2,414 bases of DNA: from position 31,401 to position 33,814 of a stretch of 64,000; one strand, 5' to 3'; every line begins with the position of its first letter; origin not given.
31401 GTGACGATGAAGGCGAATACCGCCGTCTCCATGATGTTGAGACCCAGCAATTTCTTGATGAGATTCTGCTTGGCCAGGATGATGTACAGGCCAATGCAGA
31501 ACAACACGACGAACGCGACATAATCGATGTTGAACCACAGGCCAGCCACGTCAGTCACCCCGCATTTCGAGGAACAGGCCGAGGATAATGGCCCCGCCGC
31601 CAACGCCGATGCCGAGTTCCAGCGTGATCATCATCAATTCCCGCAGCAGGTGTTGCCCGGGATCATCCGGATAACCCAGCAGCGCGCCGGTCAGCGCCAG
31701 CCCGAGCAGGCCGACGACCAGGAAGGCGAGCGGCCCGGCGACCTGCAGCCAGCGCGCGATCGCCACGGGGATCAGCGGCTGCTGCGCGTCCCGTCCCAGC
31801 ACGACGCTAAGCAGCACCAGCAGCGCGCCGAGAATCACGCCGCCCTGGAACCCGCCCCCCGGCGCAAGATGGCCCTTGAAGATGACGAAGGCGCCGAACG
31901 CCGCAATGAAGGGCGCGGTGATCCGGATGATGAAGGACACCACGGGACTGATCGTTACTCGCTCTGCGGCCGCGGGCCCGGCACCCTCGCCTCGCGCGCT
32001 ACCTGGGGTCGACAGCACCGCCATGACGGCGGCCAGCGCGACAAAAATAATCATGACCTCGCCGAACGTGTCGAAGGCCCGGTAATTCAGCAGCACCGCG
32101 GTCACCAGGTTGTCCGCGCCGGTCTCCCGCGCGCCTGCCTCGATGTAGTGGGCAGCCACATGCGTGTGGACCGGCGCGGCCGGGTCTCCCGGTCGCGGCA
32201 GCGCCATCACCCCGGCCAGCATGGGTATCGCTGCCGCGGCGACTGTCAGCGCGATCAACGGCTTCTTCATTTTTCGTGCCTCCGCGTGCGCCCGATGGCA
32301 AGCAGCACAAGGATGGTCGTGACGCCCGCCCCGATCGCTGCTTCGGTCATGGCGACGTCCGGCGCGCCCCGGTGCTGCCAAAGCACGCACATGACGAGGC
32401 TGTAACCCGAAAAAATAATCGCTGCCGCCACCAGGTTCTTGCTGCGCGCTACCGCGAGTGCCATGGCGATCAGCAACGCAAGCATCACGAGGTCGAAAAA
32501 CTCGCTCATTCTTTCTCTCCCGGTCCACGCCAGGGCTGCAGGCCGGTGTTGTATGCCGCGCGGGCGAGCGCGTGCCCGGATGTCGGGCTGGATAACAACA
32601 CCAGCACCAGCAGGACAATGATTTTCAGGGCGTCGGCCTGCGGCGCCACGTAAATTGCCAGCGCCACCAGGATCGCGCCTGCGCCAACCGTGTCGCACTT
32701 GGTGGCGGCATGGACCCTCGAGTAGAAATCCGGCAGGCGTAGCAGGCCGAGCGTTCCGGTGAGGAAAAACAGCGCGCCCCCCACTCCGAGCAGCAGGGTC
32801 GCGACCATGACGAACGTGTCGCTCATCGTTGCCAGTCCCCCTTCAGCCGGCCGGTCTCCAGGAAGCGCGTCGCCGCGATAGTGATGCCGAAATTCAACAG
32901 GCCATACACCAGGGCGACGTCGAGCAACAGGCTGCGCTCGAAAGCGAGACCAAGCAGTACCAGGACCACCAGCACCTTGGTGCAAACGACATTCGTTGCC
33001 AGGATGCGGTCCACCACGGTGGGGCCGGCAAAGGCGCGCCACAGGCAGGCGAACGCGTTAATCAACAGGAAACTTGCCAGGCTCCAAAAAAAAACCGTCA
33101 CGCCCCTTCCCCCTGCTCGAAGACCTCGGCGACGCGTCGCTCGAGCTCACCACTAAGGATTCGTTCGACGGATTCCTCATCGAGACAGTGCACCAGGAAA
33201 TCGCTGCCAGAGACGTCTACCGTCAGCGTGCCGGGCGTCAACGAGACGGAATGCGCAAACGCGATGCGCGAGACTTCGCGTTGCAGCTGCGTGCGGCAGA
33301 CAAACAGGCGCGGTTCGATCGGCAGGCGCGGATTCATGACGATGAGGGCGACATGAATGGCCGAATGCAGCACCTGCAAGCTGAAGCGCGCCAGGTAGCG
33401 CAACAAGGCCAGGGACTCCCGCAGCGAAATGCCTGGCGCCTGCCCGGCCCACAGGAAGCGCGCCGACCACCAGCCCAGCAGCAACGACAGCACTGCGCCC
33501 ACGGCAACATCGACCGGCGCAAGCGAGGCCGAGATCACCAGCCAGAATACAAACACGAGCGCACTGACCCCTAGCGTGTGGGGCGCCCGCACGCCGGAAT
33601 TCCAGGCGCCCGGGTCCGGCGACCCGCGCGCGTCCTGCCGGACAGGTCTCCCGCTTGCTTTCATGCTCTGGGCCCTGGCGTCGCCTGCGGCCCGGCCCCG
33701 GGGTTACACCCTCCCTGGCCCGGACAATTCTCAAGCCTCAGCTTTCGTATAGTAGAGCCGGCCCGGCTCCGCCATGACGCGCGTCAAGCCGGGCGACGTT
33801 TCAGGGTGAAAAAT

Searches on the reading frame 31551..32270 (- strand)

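Call 22: search_protein_families(library=ncbifam, proteins=[window:31551-32270:-], max_evalue=0.01)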
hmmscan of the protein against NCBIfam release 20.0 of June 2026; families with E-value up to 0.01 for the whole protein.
window:31551-32270:- (239 aa): 22 families
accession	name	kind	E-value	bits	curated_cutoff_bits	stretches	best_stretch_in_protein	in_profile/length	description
NF009161.0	PRK12507.1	equivalog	1.4e-42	146.1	272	1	3-234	91-327/336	putative monovalent cation/H+ antiporter subunit B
NF009217.0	PRK12567.1-1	equivalog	4.2e-22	78.8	268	1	37-198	36-185/238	putative monovalent cation/H+ antiporter subunit B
NF009159.0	PRK12504.1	equivalog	4.5e-21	75.6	141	1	7-87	93-173/178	DUF4040 domain-containing protein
NF009160.0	PRK12505.1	equivalog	5.2e-21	74.9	140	1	106-236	24-154/179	putative monovalent cation/H+ antiporter subunit B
NF009288.0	PRK12648.1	equivalog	1.1e-18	66.8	1104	1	33-187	720-879/954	monovalent cation/H+ antiporter subunit A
NF009290.0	PRK12650.1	equivalog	1e-17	63.4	980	1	35-198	712-876/966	DUF4040 family protein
NF006248.0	PRK08386.1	subfamily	2.5e-16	59.9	92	1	107-194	3-90/151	putative monovalent cation/H+ antiporter subunit B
NF009162.0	PRK12508.1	equivalog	5e-16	59.1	120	1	108-236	4-133/139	Na(+)/H(+) antiporter subunit B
NF009229.0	PRK12579.1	equivalog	4.4e-15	55.9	229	2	110-198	111-198/258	putative monovalent cation/H+ antiporter subunit B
NF006249.0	PRK08387.1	equivalog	1e-11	45.4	111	1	109-221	5-117/133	putative monovalent cation/H+ antiporter subunit B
NF009219.0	PRK12567.1-3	equivalog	6e-11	42.3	179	1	34-238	23-218/220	putative monovalent cation/H+ antiporter subunit B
NF004924.0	PRK06281.1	equivalog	6.2e-11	42.4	137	1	111-198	5-92/154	putative monovalent cation/H+ antiporter subunit B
NF009284.0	PRK12644.1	equivalog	8.2e-09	34.1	962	2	30-85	705-760/975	Na+/H+ antiporter subunit A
NF009224.0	PRK12574.1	equivalog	3.7e-07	30.6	171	1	112-178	9-75/141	monovalent cation/H+ antiporter subunit B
NF009287.0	PRK12647.1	equivalog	7.8e-07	28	937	1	32-87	705-760/773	putative monovalent cation/H+ antiporter subunit A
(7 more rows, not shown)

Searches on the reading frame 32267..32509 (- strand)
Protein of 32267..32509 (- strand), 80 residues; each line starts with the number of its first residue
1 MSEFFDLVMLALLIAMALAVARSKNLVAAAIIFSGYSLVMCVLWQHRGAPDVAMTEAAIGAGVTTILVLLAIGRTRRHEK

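Call 84: search_protein_families(library=ncbifam, proteins=[window:32267-32509:-], max_evalue=0.001)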
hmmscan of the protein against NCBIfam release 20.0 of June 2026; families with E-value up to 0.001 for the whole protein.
window:32267-32509:- (80 aa): 11 families
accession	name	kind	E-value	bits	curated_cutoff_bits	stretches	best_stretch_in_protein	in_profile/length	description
NF009159.0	PRK12504.1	equivalog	1.8e-22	80.1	141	1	4-79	5-80/178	DUF4040 domain-containing protein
NF006242.0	PRK08378.1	subfamily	4.1e-16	59.3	98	1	6-80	8-82/85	hypothetical protein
NF009161.0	PRK12507.1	equivalog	1.1e-15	57.6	272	1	6-78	13-84/336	putative monovalent cation/H+ antiporter subunit B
NF004923.0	PRK06280.1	equivalog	7.5e-11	42.2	80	1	6-79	5-78/79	hypothetical protein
TIGR00940.1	2a6301s01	subfamily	9.9e-07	27.4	920.45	1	5-72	623-689/793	monovalent cation:proton antiporter subunit A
NF004172.0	PRK05640.1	equivalog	2.4e-06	27.8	156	1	8-76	5-72/152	putative monovalent cation/H+ antiporter subunit B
NF009290.0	PRK12650.1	equivalog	2.5e-06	25.7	980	1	3-71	602-670/966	DUF4040 family protein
NF009288.0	PRK12648.1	equivalog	4.1e-06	25.2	1104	1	7-72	611-675/954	monovalent cation/H+ antiporter subunit A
NF009289.0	PRK12649.1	equivalog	5.1e-06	25.1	1117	1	3-75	618-689/789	putative monovalent cation/H+ antiporter subunit A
NF009287.0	PRK12647.1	equivalog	0.00025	19.7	937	1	4-77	599-671/773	putative monovalent cation/H+ antiporter subunit A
NF009284.0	PRK12644.1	equivalog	0.00035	18.7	962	1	6-70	602-665/975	Na+/H+ antiporter subunit A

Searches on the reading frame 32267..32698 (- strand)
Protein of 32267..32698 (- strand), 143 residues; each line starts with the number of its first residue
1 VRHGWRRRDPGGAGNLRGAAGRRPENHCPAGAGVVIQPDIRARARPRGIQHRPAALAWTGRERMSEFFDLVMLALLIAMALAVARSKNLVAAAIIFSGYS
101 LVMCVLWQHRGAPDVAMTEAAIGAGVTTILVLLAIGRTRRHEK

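Call 4: search_protein_families(library=pfam, proteins=[window:32267-32698:-], max_evalue=0.01)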
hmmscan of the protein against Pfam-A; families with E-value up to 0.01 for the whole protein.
window:32267-32698:- (143 aa): 1 family
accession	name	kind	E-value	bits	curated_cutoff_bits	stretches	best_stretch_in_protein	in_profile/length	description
PF13244.11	MbhD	-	1.1e-20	74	27.2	1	74-140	1-67/67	MBH, subunit D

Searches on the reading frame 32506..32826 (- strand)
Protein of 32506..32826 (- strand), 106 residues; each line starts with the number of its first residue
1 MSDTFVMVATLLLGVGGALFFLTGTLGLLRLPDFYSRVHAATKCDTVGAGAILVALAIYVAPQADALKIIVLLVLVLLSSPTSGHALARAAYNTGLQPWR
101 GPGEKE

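Call 84: search_protein_families(library=ncbifam, proteins=[window:32506-32826:-], max_evalue=0.001)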
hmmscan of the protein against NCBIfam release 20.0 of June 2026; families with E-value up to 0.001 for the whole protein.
window:32506-32826:- (106 aa): 13 families
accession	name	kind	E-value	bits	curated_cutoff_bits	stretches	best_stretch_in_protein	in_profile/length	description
NF009314.0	PRK12674.1-2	subfamily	1.3e-28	99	102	1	7-100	5-98/116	Na+/H+ antiporter subunit G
TIGR01300.1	CPA3_mnhG_phaG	equivalog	3.9e-27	94.4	63.1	1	17-100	6-91/97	monovalent cation/H(+) antiporter subunit G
NF009320.0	PRK12675.1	equivalog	1.7e-23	83.2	128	1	7-98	1-92/104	putative monovalent cation/H+ antiporter subunit G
NF009316.0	PRK12674.1-5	equivalog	8.2e-21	74.1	122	1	8-97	8-98/121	Na+/H+ antiporter subunit G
NF009313.0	PRK12674.1-1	equivalog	7.8e-18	64.7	151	1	8-95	9-96/140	Na+/H+ antiporter subunit G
NF009311.0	PRK12670.1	equivalog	3.1e-17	62.2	116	1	7-94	4-90/99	putative monovalent cation/H+ antiporter subunit G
NF009312.0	PRK12672.1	subfamily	8.4e-16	58.2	122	1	10-99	8-106/122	putative monovalent cation/H+ antiporter subunit G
NF009236.0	PRK12586.1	equivalog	1.1e-15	57.7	156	1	3-97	6-101/145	Na+/H+ antiporter subunit G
NF009237.0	PRK12587.1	equivalog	1.5e-14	54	158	1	3-94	3-96/118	Na+/H+ antiporter subunit G1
NF009235.0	PRK12585.1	equivalog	2.9e-12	46.3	273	1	9-96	9-97/197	putative monovalent cation/H+ antiporter subunit G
NF009317.0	PRK12674.2-1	equivalog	1.1e-10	41.7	107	1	11-91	8-88/105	Na+/H+ antiporter subunit G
NF009315.0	PRK12674.1-4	equivalog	5.3e-10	39.5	130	1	6-91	13-98/121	Na+/H+ antiporter subunit G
NF009238.0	PRK12592.1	equivalog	2.9e-09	37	170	1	5-96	6-105/126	putative monovalent cation/H+ antiporter subunit G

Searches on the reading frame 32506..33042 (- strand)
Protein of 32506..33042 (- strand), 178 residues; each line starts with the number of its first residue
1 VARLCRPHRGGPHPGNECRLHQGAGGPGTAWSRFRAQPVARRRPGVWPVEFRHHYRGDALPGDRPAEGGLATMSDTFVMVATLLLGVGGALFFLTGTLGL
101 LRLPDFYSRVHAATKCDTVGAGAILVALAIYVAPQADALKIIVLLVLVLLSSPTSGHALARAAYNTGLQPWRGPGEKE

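Call 4: search_protein_families(library=pfam, proteins=[window:32506-33042:-], max_evalue=0.01)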
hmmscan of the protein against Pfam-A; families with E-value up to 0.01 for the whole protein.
window:32506-33042:- (178 aa): 1 family
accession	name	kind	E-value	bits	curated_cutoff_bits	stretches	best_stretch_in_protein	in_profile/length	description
PF03334.19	PhaG_MnhG_YufB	-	6e-27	94.1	23.4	1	87-164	3-80/80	Na+/H+ antiporter subunit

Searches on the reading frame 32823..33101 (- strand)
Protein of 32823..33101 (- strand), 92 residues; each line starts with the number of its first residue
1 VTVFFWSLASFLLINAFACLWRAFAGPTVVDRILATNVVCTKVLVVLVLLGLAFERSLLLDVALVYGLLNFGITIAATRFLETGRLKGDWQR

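Call 4: search_protein_families(library=pfam, proteins=[window:32823-33101:-], max_evalue=0.01)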
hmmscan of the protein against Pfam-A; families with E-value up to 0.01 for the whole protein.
window:32823-33101:- (92 aa): 1 family
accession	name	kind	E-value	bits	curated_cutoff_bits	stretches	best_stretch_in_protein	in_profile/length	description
PF04066.18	MrpF_PhaF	-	1.3e-14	54.8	23.3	1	31-82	2-53/53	Multiple resistance and pH regulation protein F (MrpF / PhaF)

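Call 65: search_solved_structures(query=window:32823-33101:-, max_evalue=1, show_alignments=5)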
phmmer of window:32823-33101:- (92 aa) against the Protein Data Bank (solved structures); distinct sequences matched with E-value up to 1: 5.
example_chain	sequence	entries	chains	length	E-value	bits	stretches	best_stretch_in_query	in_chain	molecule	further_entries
6u8y_B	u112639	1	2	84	1.8e-12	50.9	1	15-84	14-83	Monovalent cation/H+ antiporter subunit F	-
6cfw_B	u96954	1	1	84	1.6e-11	47.9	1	4-84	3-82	Monovalent cation/H+ antiporter subunit F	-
6z16_F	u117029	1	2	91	2.5e-06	31.3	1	15-85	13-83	Multisubunit Na+/H+ antiporter, F subunit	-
7qru_F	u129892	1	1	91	0.00021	25.1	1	12-84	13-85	Na(+)/H(+) antiporter subunit F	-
7d3u_F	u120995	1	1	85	0.035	18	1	13-85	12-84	Monovalent Na+/H+ antiporter subunit F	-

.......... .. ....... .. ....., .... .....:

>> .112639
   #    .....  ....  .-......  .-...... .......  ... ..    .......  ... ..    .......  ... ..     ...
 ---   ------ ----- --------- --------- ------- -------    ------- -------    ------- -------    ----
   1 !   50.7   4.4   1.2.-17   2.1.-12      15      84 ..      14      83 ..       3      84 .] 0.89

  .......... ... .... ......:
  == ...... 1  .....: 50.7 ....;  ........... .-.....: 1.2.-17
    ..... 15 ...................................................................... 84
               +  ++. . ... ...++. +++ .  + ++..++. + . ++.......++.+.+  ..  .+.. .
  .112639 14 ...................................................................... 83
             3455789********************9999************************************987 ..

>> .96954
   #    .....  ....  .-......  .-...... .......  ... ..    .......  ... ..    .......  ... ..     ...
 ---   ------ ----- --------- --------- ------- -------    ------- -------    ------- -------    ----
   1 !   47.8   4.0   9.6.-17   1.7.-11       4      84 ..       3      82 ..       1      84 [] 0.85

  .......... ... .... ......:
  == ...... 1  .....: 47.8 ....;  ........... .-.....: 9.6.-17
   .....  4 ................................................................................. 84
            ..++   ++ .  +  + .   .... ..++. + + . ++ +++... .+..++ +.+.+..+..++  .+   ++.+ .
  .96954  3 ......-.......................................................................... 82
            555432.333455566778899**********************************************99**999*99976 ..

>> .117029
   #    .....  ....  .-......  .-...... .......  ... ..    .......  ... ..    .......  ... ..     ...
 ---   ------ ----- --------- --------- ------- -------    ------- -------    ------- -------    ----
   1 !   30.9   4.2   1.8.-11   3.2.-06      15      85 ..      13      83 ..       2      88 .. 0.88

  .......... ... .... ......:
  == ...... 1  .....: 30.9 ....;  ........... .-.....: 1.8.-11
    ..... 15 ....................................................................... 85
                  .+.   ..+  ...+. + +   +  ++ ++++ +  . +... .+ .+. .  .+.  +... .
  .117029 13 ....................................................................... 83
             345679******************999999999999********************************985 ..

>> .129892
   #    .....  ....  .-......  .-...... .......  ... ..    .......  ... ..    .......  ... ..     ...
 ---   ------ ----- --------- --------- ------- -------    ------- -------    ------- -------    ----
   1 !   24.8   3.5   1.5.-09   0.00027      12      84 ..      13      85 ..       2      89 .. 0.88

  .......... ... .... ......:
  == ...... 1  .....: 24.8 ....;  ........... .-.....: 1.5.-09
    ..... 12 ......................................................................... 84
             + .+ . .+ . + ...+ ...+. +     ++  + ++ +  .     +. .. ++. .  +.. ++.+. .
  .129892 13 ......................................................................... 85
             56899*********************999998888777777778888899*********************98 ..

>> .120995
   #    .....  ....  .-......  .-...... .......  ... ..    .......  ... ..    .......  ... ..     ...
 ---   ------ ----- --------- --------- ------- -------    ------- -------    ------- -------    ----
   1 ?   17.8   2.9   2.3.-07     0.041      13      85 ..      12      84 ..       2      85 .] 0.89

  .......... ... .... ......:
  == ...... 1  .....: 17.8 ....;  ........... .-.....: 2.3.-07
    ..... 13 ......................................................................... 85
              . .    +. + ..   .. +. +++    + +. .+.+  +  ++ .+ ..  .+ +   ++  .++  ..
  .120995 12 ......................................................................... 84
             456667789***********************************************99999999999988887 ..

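Call 84: search_protein_families(library=ncbifam, proteins=[window:32823-33101:-], max_evalue=0.001)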
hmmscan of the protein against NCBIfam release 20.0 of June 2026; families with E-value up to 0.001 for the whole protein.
window:32823-33101:- (92 aa): 12 families
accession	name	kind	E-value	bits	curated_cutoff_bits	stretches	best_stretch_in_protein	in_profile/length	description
NF009244.0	PRK12599.1-3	equivalog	1e-20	74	90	1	4-81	8-85/92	putative monovalent cation/H+ antiporter subunit F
NF009250.0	PRK12604.1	equivalog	1.9e-17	63.6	100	1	13-84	12-83/84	putative monovalent cation/H+ antiporter subunit F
NF009242.0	PRK12599.1-1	equivalog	2.7e-16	59.7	89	1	3-84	4-84/86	putative monovalent cation/H+ antiporter subunit F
NF009246.0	PRK12599.1-5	equivalog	5.8e-13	49.3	92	1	15-83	13-81/83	putative monovalent cation/H+ antiporter subunit F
NF004812.0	PRK06161.1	equivalog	5e-12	46.2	93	1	10-84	13-88/92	K+/H+ antiporter subunit F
NF009249.0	PRK12603.1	equivalog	1.2e-11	44.8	81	1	11-86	9-85/90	putative monovalent cation/H+ antiporter subunit F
NF009247.0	PRK12599.1-6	equivalog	3e-11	43.7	100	1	10-85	12-87/89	putative monovalent cation/H+ antiporter subunit F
NF006243.0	PRK08381.1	equivalog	6.1e-11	42.5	79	1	6-71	12-73/89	putative monovalent cation/H+ antiporter subunit F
NF009248.0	PRK12600.1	equivalog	7.1e-11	42.2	97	1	12-86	13-87/94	Na(+)/H(+) antiporter subunit F1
NF009243.0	PRK12599.1-2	equivalog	4.7e-10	40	95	1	11-83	14-86/91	putative monovalent cation/H+ antiporter subunit F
NF009300.0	PRK12657.1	equivalog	7.6e-08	32.5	103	1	14-86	19-91/100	putative monovalent cation/H+ antiporter subunit F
NF009245.0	PRK12599.1-4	equivalog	8.7e-07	29.3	114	1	12-83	17-89/121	cation:proton antiporter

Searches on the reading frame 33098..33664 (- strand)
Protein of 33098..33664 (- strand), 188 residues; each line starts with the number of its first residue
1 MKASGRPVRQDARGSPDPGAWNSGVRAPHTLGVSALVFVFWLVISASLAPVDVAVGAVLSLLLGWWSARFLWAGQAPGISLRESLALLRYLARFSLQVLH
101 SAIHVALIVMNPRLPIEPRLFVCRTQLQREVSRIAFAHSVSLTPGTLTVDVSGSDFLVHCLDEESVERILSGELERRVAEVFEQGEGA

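Call 4: search_protein_families(library=pfam, proteins=[window:33098-33664:-], max_evalue=0.01)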
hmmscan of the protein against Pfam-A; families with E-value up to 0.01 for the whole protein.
window:33098-33664:- (188 aa): 1 family
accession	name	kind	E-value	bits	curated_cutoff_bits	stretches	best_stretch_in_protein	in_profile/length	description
PF01899.21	MNHE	-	2.4e-30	105.7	27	1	35-181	2-145/145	Na+/H+ ion antiporter subunit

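Call 84: search_protein_families(library=ncbifam, proteins=[window:33098-33664:-], max_evalue=0.001)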
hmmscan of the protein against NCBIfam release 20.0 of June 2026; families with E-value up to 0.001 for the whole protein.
window:33098-33664:- (188 aa): 15 families
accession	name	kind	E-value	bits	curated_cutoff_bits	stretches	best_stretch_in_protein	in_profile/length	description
NF009295.0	PRK12652.1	equivalog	7.9e-25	87.8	290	1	33-182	174-324/368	monovalent cation/H+ antiporter subunit E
TIGR00942.1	2a6301s05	subfamily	7.4e-21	74.6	212.25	1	41-182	1-143/144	multicomponent Na+:H+ antiporter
NF006518.0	PRK08965.1-2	equivalog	1.8e-18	66.9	159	1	33-182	15-165/166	Na+/H+ antiporter subunit E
NF006519.0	PRK08965.1-3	equivalog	2.2e-15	56.8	190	1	33-183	6-157/158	Na+/H+ antiporter subunit E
NF009292.0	PRK12651.1-3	equivalog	3.8e-15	56.3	213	1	36-170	10-142/158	Na+/H+ antiporter subunit E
NF006520.0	PRK08965.1-4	equivalog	3.2e-14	53.2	175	1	33-183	10-162/162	Na+/H+ antiporter subunit E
NF009291.0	PRK12651.1-1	equivalog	6e-13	49.1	228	1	34-181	8-156/159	Na+/H+ antiporter subunit E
NF005131.0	PRK06580.1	equivalog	2.6e-11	43.7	121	1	86-180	8-102/107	putative monovalent cation/H+ antiporter subunit E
NF006244.0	PRK08382.1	equivalog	2.8e-11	43.8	226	1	36-173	41-186/201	putative monovalent cation/H+ antiporter subunit E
NF009293.0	PRK12651.1-4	equivalog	6.1e-10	39.4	195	1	36-178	16-165/173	Na+/H+ antiporter subunit E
NF006517.0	PRK08965.1-1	equivalog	3.5e-08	33.8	180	1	81-165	53-139/161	Na+/H+ antiporter subunit E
NF004922.0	PRK06279.1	equivalog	9.1e-08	32.4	99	1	86-153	5-70/100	putative monovalent cation/H+ antiporter subunit E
NF006245.0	PRK08383.1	subfamily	4.9e-07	29.8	192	1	37-162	10-141/168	putative monovalent cation/H+ antiporter subunit E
NF009240.0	PRK12596.1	equivalog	5e-07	29.6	277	1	33-182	11-159/171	putative monovalent cation/H+ antiporter subunit E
NF006521.0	PRK08965.1-5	equivalog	2.9e-05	23.7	141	1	36-183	21-171/180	Na+/H+ antiporter subunit E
